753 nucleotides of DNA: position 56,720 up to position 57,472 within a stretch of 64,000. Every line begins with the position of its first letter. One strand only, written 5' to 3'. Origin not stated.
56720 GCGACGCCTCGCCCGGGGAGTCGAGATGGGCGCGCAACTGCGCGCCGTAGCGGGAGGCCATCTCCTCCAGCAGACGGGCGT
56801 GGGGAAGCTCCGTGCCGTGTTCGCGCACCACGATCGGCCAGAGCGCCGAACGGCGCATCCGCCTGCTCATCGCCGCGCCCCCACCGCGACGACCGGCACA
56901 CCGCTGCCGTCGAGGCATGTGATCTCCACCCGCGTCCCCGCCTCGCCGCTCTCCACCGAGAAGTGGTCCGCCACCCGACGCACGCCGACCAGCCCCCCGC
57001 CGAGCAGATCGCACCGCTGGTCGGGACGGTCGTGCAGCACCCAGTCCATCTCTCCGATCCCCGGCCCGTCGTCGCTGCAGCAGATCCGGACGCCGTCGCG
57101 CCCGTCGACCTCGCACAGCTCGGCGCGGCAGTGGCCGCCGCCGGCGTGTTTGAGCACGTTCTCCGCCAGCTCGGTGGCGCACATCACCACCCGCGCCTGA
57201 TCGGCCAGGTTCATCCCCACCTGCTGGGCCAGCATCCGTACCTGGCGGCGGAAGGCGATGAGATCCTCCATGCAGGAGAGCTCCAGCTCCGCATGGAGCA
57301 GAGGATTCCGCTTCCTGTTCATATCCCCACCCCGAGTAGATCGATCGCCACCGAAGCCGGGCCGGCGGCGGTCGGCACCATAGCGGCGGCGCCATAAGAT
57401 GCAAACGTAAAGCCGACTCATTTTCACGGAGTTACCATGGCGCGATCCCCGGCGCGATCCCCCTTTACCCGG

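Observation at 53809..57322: Orphan RsbT-like switch kinase coupled to two RsbU_N-fused outputs (HD-GYP phosphodiesterase and a hybrid histidine kinase), with no RsbR/RsbS or PP2C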

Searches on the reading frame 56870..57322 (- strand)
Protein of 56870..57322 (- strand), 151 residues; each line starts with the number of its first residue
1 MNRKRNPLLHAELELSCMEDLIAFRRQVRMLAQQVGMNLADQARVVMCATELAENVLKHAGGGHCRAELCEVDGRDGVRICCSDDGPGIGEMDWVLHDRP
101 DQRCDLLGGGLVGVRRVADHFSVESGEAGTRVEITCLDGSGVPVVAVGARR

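Call 8: search_protein_families(library=pfam, max_evalue=0.1, proteins=[window:56870-57322:-])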
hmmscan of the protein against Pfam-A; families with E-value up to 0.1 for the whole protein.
seq(151 aa): 2 families
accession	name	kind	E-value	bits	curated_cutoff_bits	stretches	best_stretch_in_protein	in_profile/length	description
PF13581.12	HATPase_c_2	-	8.6e-11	42.4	27.4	1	19-135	6-126/127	Histidine kinase-like ATPase domain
PF02518.31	HATPase_c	-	7.3e-08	33.3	26.4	1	41-135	2-106/111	Histidine kinase-, DNA gyrase B-, and HSP90-like ATPase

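Call 11: find_homologous_proteins(query=window:56870-57322:-, max_evalue=0.001)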
Query seq(151 aa) (151 aa): 4 proteins with E <= 0.001 among 104 candidates.
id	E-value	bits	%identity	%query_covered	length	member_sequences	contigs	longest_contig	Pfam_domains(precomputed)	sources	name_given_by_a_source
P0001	1.3e-82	293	100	89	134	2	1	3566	PF13581.13,PF02518.32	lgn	-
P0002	3.3e-51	191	69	89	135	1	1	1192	PF13581.13,PF02518.32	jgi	-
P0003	3.9e-41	158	57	95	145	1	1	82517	PF13581.13,PF02518.32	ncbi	-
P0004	3.5e-30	123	44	94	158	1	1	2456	PF13581.13,PF02518.32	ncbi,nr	ncbi:MAG: ATP-binding protein [Mariprofundales bacterium]|nr:ATP-binding protein [Mariprofundales ba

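Call 12: search_solved_structures(query=window:56870-57322:-, max_evalue=1, show_alignments=2)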
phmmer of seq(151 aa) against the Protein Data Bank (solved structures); distinct sequences matched with E-value up to 1: 13.
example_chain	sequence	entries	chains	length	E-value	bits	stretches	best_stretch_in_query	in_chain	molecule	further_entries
9e5c_6r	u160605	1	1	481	0.057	16.6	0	30-65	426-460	Tetratricopeptide repeat protein 29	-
4biz_A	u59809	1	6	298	0.078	16.1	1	53-105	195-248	SENSOR PROTEIN CPXA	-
1ys3_A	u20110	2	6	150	0.085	16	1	52-128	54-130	Sensor-type histidine kinase prrB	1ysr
4biu_A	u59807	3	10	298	0.098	15.8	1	53-105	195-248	SENSOR PROTEIN CPXA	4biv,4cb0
4biw_A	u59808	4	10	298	0.1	15.7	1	53-105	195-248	SENSOR PROTEIN CPXA | Sensor histidine kinase CpxA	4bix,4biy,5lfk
3ehg_A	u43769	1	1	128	0.14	15.3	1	38-92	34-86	Sensor kinase (YocF protein)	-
3ehf_A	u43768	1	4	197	0.27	14.4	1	37-92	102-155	Sensor kinase (YocF protein)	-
7ssj_A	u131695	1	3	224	0.32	14.1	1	37-92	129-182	Sensor histidine kinase DesK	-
3gig_A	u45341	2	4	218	0.32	14.1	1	37-92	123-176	Sensor histidine kinase desK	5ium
3ehh_A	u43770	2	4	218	0.33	14.1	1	37-92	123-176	Sensor kinase (YocF protein)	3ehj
3gie_A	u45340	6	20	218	0.34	14.1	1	37-92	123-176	Sensor histidine kinase desK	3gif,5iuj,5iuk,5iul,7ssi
8rz0_B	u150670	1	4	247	0.49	13.5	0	73-138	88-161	R5.016 scFv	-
3cgy_A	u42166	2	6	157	0.8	12.9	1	51-120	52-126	Virulence sensor histidine kinase phoQ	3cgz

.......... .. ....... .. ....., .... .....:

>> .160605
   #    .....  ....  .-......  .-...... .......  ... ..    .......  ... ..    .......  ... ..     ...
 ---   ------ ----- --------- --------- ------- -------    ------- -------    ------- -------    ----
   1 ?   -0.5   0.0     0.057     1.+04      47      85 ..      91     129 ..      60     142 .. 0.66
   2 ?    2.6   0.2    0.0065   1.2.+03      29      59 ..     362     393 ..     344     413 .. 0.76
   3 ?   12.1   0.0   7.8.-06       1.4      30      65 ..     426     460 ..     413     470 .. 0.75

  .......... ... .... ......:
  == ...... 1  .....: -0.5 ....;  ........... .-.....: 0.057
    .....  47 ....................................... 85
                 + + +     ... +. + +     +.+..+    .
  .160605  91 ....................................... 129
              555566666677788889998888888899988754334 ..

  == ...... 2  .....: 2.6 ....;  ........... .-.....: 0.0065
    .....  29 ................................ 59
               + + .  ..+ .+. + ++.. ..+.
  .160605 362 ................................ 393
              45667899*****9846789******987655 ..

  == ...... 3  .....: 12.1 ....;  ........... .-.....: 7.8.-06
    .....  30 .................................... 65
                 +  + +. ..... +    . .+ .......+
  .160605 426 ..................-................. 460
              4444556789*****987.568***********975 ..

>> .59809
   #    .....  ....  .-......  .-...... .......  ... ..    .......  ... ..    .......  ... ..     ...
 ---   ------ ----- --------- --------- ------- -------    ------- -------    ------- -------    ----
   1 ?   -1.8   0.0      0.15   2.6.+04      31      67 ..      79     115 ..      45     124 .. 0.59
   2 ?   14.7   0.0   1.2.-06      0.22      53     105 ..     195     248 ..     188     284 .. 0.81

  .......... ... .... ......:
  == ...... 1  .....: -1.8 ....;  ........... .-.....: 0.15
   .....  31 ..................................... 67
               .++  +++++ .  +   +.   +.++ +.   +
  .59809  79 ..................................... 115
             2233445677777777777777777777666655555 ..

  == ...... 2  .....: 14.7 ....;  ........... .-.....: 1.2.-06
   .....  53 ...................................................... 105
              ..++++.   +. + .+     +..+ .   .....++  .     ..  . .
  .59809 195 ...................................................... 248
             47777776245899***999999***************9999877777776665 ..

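Call 13: search_protein_families(library=ncbifam, max_evalue=0.1, proteins=[window:56870-57322:-])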
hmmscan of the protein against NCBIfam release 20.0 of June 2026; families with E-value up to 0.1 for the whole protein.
seq(151 aa): 3 families
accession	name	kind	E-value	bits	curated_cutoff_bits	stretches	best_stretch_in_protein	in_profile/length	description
NF041045.1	RsbA_anti_sig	subfamily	1.1e-10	41.3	210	1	13-135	183-301/303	anti-sigma factor RsbA family regulatory protein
NF047322.1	HK_morpho_MacS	equivalog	0.01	15.1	300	1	25-91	256-321/367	MacS family sensor histidine kinase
NF041661.1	Cycl_ph_dihydrol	equivalog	0.011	15.1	500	1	30-140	130-241/259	phosphoribosyl 1,2-cyclic phosphate 1,2-diphosphodiesterase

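Call 15: find_encoding_contigs(protein=P0003, flank=10000, max_places=4)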
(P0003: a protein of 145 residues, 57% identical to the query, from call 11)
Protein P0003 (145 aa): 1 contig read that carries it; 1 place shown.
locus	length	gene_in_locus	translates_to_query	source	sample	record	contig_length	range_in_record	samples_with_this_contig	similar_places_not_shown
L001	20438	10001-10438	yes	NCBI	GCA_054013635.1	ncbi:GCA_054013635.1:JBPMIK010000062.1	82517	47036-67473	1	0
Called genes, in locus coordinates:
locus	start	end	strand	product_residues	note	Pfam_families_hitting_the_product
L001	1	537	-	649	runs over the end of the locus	PF00580:UvrD-helicase, PF01443:Viral_helicase1 (faint), PF13245:AAA_19, PF13604:AAA_30 (faint), PF13361:UvrD_C, PF13538:UvrD_C_2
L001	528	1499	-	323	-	PF02885:Glycos_trans_3N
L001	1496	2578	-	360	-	PF13428:TPR_14 (faint), PF13432:TPR_16 (weak), PF14559:TPR_19, PF13650:Asp_protease_2, PF13975:gag-asp_proteas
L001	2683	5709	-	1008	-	PF13116:YhdP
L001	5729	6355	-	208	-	PF05494:MlaC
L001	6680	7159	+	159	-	PF00072:Response_reg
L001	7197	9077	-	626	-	PF02518:HATPase_c (weak), PF13589:HATPase_c_3, PF00183:HSP90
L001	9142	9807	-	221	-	PF13500:AAA_26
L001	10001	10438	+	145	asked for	PF13581:HATPase_c_2, PF02518:HATPase_c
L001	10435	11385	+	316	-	PF08673:RsbU_N, PF13487:HD_5, PF01966:HD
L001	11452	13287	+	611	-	PF08673:RsbU_N, PF00989:PAS, PF08448:PAS_4, PF13188:PAS_8, PF13426:PAS_9, PF08447:PAS_3, PF02518:HATPase_c, PF00072:Response_reg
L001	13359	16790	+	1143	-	PF00672:HAMP, PF01590:GAF, PF13185:GAF_2, PF00512:HisKA, PF02518:HATPase_c, PF00072:Response_reg, PF00990:GGDEF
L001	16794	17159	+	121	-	PF00072:Response_reg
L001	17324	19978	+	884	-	PF07517:SecA_DEAD, PF00270:DEAD (weak), PF01043:SecA_PP_bind, PF21090:P-loop_SecA, PF07516:SecA_SW, PF02810:SEC-C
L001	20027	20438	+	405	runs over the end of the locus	PF01960:ArgJ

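Call 16: find_encoding_contigs(protein=P0004, flank=10000, max_places=4)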
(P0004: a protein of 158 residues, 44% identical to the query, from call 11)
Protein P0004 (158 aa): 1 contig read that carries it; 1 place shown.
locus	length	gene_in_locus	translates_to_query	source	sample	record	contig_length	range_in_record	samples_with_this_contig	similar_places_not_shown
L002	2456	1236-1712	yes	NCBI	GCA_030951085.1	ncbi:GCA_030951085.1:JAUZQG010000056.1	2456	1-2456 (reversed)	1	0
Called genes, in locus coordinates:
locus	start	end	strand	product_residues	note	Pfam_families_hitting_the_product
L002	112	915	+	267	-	PF01226:Form_Nir_trans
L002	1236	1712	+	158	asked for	PF13581:HATPase_c_2, PF02518:HATPase_c (weak)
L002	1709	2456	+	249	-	PF08673:RsbU_N, PF13487:HD_5, PF01966:HD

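Call 17: find_encoding_contigs(protein=P0001, flank=10000, max_places=4)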
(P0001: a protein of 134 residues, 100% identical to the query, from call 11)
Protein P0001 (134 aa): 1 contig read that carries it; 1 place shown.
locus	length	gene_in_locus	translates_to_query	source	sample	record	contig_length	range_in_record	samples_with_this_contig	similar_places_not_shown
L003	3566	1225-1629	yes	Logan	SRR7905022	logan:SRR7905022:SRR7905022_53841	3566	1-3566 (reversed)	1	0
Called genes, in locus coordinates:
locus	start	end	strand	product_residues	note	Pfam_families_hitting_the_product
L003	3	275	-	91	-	?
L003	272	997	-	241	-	PF13500:AAA_26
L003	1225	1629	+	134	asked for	PF13581:HATPase_c_2, PF02518:HATPase_c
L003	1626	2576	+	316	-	PF08673:RsbU_N, PF13487:HD_5, PF01966:HD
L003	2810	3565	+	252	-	?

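Call 21: find_related_loci(query=A2, collection=genome_contigs, flank=10000)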
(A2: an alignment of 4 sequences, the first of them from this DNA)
Query A2 (151 aa) in genome_contigs; peptide patterns used: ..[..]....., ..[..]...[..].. (x = any residue, [..] = any of these).
125 stretches matched a pattern; 1 encode a relative of the query (tblastn E <= 1e-3); 1 distinct loci.
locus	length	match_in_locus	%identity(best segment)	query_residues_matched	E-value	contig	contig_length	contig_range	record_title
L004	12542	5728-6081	31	33-151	2e-9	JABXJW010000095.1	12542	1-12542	MAG: Desulfobacterales bacterium isolate CR_Bin_276 NODE_136_length_12542_cov_8.499880, whole genome shotgun sequence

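Call 23: find_related_loci(query=A2, collection=metagenome_contigs, flank=10000)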
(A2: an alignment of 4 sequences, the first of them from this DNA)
Query A2 (151 aa) in metagenome_contigs; peptide patterns used: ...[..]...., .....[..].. (x = any residue, [..] = any of these).
216 stretches matched a pattern; 1 encode a relative of the query (tblastn E <= 1e-3); 1 distinct loci.
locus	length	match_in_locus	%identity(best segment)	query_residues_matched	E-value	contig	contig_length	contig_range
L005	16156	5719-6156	40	1-142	3e-27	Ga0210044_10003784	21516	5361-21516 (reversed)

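Call 25: search_protein_families(library=pfam, max_evalue=0.001, proteins=[L004:3692-4366:+, L004:4876-5271:+, L004:5192-5656:+, L004:5644-6702:+, L004:6699-8825:+, L005:2934-4100:+, L005:4236-4715:+, L005:5707-6159:+, L005:6114-7106:+, L005:7616-8683:+])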
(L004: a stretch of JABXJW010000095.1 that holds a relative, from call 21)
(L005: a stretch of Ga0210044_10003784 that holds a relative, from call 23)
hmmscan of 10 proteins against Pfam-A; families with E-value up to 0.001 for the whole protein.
L004:3692-4366:+ (224 aa): 1 family
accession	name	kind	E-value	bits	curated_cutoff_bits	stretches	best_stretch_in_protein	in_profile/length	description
PF03009.23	GDPD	-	1.2e-37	130.8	23.6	1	6-216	1-242/244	Glycerophosphoryl diester phosphodiesterase family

L004:4876-5271:+ (131 aa): 1 family
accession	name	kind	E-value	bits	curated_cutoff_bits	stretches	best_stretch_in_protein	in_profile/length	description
PF01740.26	STAS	-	1.7e-09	37.8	22.6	1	6-106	4-103/106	STAS domain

L004:5192-5656:+ (154 aa): 2 families
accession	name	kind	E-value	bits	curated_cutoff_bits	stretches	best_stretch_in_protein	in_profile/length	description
PF02518.31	HATPase_c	-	3.8e-12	47.1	26.4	1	56-149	2-105/111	Histidine kinase-, DNA gyrase B-, and HSP90-like ATPase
PF13581.12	HATPase_c_2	-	4.4e-10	40.1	27.4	1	33-151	5-127/127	Histidine kinase-like ATPase domain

L004:5644-6702:+ (352 aa): 4 families
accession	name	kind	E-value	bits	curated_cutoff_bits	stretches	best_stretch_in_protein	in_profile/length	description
PF13581.12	HATPase_c_2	-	2.1e-11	44.3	27.4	1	16-123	7-118/127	Histidine kinase-like ATPase domain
PF07228.17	SpoIIE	-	5.8e-08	33.4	25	1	191-318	6-143/192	Stage II sporulation protein E (SpoIIE)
PF02518.31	HATPase_c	-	5.6e-05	24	26.4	1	42-123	7-93/111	Histidine kinase-, DNA gyrase B-, and HSP90-like ATPase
PF13672.11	PP2C_2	-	0.00019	21.5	24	0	174-223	9-58/209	Protein phosphatase 2C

L004:6699-8825:+ (708 aa): 6 families
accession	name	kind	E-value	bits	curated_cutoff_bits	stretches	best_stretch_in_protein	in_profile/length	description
PF00072.30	Response_reg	-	2.6e-40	137.5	30.2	2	585-685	1-100/111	Response regulator receiver domain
PF02518.31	HATPase_c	-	6.8e-36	123.5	26.4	2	330-439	4-109/111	Histidine kinase-, DNA gyrase B-, and HSP90-like ATPase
PF00512.31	HisKA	-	8.5e-17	61.4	26.9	1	214-281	2-66/66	His Kinase A (phospho-acceptor) domain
PF13581.12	HATPase_c_2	-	5e-13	49.6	27.4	1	14-123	8-124/127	Histidine kinase-like ATPase domain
PF23198.2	PDE8A_N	-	9.8e-05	22.7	29.6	0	605-674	34-104/147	PDE8A-like, N-terminal domain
PF20274.4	cREC_REC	-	0.00055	21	27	0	468-535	6-64/88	Cyclic-phosphate processing Receiver domain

L005:2934-4100:+ (388 aa): 3 families
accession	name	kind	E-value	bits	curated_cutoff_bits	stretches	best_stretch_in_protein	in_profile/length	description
PF13091.12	PLDc_2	-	2.9e-40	137.6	27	2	208-334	1-130/132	PLD-like domain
PF00614.28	PLDc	-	5.7e-05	23.4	21.9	0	113-132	4-23/28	Phospholipase D Active site motif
PF15046.11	DUF4532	-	0.00073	19.2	27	0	116-181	17-83/279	Protein of unknown function (DUF4532)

L005:4236-4715:+ (159 aa): 0 families

L005:5707-6159:+ (150 aa): 2 families
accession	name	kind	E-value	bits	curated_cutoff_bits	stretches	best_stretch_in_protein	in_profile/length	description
PF13581.12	HATPase_c_2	-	1.6e-09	38.2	27.4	1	24-140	6-125/127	Histidine kinase-like ATPase domain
PF02518.31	HATPase_c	-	4.4e-09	37.2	26.4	1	49-144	5-109/111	Histidine kinase-, DNA gyrase B-, and HSP90-like ATPase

L005:6114-7106:+ (330 aa): 4 families
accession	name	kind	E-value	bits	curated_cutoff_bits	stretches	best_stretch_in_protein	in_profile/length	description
PF13487.12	HD_5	-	3.5e-36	125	27.2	1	158-313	12-170/170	HD domain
PF01966.28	HD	-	3.4e-20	72.9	22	1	162-282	3-116/116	HD domain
PF08673.15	RsbU_N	-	1.2e-08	35.5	25.5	1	47-114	2-73/75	Phosphoserine phosphatase RsbU, N-terminal domain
PF08668.18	HDOD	-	0.00049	20.1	22.9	0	152-250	87-195/196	HDOD domain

L005:7616-8683:+ (355 aa): 3 families
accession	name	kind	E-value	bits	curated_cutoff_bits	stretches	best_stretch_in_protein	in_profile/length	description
PF02518.31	HATPase_c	-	5.3e-22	78.8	26.4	1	94-217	1-109/111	Histidine kinase-, DNA gyrase B-, and HSP90-like ATPase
PF00072.30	Response_reg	-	2.5e-15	57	30.2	1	240-348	1-108/111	Response regulator receiver domain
PF14501.12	HATPase_c_5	-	0.00049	20.4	22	0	98-203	5-90/102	GHKL domain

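Call 68: predict_structure(alignment_id=A2)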
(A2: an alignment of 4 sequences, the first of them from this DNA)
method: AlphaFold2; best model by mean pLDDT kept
length: 151 residues; sequences in the alignment: 4
mean_pLDDT: 79.9   pTM: 0.76
mean pLDDT of the five models: 79.9, 78.4, 77.6, 76.6, 75.4
residues with pLDDT >= 90: 77; 70-90: 31; 50-70: 26; < 50: 17
segments of 3 or more residues with pLDDT < 50: 1-6, 143-151
pLDDT, mean of each block of 10 residues (from residue 1): 51 91 95 93 95 86 91 92 80 61 57 90 88 90 42 31
secondary structure, 60 per line:
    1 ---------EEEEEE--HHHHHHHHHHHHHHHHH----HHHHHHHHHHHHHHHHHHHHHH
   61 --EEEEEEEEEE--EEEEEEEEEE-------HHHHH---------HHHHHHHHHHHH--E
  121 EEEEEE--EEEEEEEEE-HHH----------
elements in order: E10-15 H18-34 H39-60 E63-72 E75-84 H92-96 H106-117 E120-126 E129-137

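Call 72: fold_search(model_id=the predicted structure, library=pdb)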
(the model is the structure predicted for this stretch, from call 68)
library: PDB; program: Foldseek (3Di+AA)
matches with E <= 10: 325; with E <= 0.001: 59
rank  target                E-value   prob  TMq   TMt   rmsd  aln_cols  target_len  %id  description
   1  1tid_C                4.9e-07  1.00  0.67  0.75   3.3       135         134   20  Crystal Structures of the ADP and ATP bound forms of the Bacillus Anti-sigma factor SpoIIAB in complex with the Anti-a (released 2004-06-15)
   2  1til_E                5.2e-07  1.00  0.66  0.70   4.2       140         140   18  Crystal Structures of the ADP and ATP bound forms of the Bacillus Anti-sigma factor SpoIIAB in complex with the Anti-a (released 2004-06-15)
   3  1th8_A                8.5e-07  1.00  0.65  0.74   3.5       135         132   20  Crystal Structures of the ADP and ATP bound forms of the Bacillus Anti-sigma factor SpoIIAB in complex with the Anti-a (released 2004-06-15)
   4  1l0o_A                1.1e-06  1.00  0.65  0.70   4.2       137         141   19  Crystal Structure of the Bacillus stearothermophilus Anti-Sigma Factor SpoIIAB with the Sporulation Sigma Factor Sigma (released 2002-04-03)
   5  1tid_A                1.3e-06  1.00  0.64  0.71   4.4       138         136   20  Crystal Structures of the ADP and ATP bound forms of the Bacillus Anti-sigma factor SpoIIAB in complex with the Anti-a (released 2004-06-15)
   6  1thn_A                2.3e-06  1.00  0.68  0.75   3.4       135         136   20  Crystal Structures of the ADP and ATP bound forms of the Bacillus Anti-sigma factor SpoIIAB in complex with the Anti-a (released 2004-06-15)
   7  6m37_A                3.4e-06  1.00  0.60  0.78   2.8       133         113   14  The crystal structure of B. subtilis RsbV/RsbW complex in the hexagonal crystal form (released 2020-07-15)
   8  6dk7_C                3.4e-06  1.00  0.51  0.36  10.4       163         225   20  RetS histidine kinase region with cobalt (released 2019-03-20)
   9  6m36_A                4.3e-06  1.00  0.57  0.81   3.1       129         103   15  The crystal structure of B. subtilis RsbV/RsbW complex in the monoclinic crystal form (released 2020-07-15)
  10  6m37_C                6.9e-06  1.00  0.60  0.76   3.3       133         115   15  The crystal structure of B. subtilis RsbV/RsbW complex in the hexagonal crystal form (released 2020-07-15)
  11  8ih8_D                6.9e-06  1.00  0.58  0.66   3.5       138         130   14  anti-sigmaF factor and Anti-sigmaF factor antagonist complex(usfx-RsfB) (released 2024-02-28)
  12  8ih8_C                7.8e-06  1.00  0.53  0.61   4.3       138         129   15  anti-sigmaF factor and Anti-sigmaF factor antagonist complex(usfx-RsfB) (released 2024-02-28)
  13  6m36_G                1.1e-05  1.00  0.58  0.82   2.9       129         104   15  The crystal structure of B. subtilis RsbV/RsbW complex in the monoclinic crystal form (released 2020-07-15)
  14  6m36_I                1.4e-05  1.00  0.58  0.81   3.0       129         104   15  The crystal structure of B. subtilis RsbV/RsbW complex in the monoclinic crystal form (released 2020-07-15)
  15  6m36_C                1.5e-05  1.00  0.53  0.74   3.5       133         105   11  The crystal structure of B. subtilis RsbV/RsbW complex in the monoclinic crystal form (released 2020-07-15)
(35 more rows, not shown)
